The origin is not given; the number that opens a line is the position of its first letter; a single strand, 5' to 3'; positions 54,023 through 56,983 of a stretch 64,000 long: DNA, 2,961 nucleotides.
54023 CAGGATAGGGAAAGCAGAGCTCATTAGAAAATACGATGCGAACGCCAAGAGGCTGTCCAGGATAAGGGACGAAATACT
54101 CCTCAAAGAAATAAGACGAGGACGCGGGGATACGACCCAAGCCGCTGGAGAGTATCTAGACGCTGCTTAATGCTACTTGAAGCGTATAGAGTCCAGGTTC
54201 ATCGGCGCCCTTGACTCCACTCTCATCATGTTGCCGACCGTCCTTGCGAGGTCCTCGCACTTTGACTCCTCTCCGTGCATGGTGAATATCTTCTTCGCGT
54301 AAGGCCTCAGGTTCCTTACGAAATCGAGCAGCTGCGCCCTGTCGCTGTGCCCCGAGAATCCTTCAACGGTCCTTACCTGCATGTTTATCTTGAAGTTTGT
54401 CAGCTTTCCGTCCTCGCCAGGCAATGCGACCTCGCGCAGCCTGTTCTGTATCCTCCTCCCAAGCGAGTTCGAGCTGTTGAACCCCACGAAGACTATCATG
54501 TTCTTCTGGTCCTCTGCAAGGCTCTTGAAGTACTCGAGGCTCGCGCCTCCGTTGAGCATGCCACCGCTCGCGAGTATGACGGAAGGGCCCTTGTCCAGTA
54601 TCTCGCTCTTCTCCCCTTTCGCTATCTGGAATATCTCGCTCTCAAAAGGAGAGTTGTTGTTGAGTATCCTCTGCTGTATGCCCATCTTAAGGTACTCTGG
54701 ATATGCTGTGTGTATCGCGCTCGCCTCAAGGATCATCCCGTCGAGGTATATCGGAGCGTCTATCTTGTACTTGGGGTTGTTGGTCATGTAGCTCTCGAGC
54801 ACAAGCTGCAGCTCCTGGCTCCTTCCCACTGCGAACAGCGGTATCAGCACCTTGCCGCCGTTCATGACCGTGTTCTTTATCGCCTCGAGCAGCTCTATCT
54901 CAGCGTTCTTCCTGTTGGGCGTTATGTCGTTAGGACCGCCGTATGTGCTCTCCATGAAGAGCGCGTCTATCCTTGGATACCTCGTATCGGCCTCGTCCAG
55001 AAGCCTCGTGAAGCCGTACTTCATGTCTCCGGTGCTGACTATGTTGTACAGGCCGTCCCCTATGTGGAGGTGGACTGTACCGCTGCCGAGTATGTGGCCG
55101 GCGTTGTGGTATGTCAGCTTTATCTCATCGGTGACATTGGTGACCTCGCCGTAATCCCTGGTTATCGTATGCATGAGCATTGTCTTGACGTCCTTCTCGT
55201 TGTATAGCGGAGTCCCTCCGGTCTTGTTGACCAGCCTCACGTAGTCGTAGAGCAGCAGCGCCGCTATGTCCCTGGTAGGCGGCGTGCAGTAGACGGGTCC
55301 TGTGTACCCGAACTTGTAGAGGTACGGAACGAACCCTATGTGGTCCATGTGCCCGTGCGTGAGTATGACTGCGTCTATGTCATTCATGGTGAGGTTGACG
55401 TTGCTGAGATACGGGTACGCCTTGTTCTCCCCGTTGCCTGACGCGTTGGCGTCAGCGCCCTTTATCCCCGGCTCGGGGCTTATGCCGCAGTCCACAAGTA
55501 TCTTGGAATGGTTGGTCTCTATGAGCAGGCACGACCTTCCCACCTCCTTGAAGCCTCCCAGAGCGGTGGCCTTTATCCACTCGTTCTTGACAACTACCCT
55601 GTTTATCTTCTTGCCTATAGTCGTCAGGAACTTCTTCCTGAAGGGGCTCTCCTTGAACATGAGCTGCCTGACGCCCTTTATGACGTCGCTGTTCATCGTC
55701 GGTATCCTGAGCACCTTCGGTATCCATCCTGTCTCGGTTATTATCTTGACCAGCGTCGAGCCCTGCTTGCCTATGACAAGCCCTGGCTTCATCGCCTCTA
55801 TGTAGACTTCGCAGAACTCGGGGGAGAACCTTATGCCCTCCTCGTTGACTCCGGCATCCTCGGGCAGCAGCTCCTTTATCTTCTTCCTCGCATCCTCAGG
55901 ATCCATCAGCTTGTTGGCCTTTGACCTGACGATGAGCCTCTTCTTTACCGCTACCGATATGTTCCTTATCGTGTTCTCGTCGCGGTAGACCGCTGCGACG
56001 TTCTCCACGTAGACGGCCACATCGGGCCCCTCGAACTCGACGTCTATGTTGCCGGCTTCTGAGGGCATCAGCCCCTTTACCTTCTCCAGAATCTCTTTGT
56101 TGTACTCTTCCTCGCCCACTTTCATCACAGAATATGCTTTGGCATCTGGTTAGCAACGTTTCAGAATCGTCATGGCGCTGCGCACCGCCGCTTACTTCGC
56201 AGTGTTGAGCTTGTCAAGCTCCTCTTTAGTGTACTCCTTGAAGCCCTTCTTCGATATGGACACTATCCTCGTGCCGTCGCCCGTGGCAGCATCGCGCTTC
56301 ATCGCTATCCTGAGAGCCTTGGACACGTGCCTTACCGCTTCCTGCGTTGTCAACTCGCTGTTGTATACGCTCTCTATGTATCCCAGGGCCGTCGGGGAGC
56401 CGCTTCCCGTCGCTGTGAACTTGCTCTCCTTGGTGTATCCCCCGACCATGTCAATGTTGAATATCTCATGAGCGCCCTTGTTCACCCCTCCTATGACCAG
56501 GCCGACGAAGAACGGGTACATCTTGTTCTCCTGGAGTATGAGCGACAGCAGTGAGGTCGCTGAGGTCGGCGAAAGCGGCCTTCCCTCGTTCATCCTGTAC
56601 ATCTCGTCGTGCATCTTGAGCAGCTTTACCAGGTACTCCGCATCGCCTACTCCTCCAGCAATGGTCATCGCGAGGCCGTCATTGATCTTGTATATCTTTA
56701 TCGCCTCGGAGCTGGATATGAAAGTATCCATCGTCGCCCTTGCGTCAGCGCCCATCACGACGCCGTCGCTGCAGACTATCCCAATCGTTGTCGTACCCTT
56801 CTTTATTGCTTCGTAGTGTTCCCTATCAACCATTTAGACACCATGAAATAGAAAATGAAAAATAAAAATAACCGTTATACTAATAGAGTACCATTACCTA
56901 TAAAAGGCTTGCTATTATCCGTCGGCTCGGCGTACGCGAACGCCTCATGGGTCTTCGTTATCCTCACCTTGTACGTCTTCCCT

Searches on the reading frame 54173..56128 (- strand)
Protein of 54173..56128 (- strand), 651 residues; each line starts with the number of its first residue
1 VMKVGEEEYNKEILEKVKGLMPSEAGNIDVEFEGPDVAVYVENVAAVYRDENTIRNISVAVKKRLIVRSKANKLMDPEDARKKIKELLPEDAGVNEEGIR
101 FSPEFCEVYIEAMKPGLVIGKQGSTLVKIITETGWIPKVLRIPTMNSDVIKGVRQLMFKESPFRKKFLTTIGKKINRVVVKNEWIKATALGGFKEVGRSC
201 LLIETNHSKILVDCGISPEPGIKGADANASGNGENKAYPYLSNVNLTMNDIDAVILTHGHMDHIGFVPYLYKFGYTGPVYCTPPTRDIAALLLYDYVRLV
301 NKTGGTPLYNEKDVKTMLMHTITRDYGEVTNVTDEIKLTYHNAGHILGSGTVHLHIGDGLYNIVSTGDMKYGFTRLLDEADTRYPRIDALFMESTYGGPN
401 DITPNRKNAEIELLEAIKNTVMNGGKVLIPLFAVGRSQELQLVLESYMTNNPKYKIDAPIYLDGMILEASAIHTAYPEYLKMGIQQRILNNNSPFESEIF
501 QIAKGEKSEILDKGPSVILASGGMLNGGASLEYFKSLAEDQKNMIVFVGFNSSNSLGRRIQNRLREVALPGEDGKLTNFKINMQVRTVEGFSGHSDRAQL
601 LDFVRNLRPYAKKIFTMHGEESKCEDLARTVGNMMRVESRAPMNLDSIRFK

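Call 43: search_protein_families(library=pfam, proteins=[window:54173-56128:-], max_evalue=0.001)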
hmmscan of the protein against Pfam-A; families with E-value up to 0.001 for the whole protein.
window:54173-56128:- (651 aa): 7 families
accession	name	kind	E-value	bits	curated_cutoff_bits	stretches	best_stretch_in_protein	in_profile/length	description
PF10996.14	Beta-Casp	-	9.7e-26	91.1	27.7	1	438-560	2-120/120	Beta-Casp domain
PF00753.33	Lactamase_B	-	4.3e-16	59.9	22.7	1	197-396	5-163/196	Metallo-beta-lactamase superfamily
PF07521.17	RMMBL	-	5.7e-15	55.5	21.6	1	580-631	3-52/63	Zn-dependent metallo-hydrolase RNA specificity domain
PF17214.9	KH_TffA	-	9.5e-15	54.8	22.6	1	7-70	1-64/68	Transcription termination factor FttA, KH domain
PF16661.11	Lactamase_B_6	-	2e-10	40.8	27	1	235-352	23-146/193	Metallo-beta-lactamase superfamily domain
PF12706.13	Lactamase_B_2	-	3.6e-08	33.7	27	1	210-397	3-167/200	Beta-lactamase superfamily domain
PF07650.23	KH_2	-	0.00019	21.6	22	1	81-132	3-53/78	KH domain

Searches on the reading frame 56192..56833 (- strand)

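Call 43: search_protein_families(library=pfam, proteins=[window:56192-56833:-], max_evalue=0.001)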
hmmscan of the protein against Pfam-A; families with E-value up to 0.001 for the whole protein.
window:56192-56833:- (213 aa): 2 families
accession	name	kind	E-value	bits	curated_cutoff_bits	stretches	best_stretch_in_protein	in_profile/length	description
PF00227.31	Proteasome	-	4e-51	173.8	22.4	1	10-192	1-188/189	Proteasome subunit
PF00586.29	AIRS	-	0.00087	20.1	24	0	13-50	36-74/112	AIR synthase related protein, N-terminal domain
